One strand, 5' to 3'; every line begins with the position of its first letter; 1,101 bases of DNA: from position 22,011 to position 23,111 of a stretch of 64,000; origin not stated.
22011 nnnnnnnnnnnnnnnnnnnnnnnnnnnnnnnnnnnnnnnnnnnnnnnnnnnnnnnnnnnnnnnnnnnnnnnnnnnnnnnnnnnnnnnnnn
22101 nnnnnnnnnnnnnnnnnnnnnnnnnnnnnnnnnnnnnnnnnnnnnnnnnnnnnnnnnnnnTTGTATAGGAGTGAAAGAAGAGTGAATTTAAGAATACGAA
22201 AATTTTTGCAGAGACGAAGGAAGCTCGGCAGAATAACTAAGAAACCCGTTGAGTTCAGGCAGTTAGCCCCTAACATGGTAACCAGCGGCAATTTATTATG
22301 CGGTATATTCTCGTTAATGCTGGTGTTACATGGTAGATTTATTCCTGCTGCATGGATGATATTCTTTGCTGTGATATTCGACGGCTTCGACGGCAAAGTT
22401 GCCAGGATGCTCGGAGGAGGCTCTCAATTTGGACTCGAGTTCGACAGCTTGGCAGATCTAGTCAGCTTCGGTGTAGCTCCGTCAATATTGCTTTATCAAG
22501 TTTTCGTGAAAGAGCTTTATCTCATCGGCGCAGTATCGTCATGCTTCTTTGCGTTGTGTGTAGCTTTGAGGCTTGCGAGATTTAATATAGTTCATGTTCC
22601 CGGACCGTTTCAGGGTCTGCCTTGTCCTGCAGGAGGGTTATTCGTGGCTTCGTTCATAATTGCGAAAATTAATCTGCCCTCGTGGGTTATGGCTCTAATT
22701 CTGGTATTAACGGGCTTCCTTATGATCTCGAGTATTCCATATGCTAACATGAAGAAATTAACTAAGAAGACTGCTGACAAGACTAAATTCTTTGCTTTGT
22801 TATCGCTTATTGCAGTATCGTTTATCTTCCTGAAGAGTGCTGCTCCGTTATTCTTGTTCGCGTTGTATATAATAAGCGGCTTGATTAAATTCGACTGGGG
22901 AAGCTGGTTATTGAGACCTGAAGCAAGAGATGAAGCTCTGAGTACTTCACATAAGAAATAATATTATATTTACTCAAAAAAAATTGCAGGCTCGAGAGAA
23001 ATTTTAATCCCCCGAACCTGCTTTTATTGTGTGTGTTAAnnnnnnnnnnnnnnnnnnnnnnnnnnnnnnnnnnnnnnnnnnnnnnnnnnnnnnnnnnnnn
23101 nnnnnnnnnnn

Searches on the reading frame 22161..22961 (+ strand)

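Call 110: search_protein_families(library=pfam, proteins=[window:22161-22961:+], max_evalue=0.001)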
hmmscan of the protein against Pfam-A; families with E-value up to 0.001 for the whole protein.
window:22161-22961:+ (266 aa): 1 family
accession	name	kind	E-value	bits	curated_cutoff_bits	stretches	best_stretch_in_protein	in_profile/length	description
PF01066.26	CDP-OH_P_transf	-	8.4e-21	75.4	22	1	36-146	3-109/152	CDP-alcohol phosphatidyltransferase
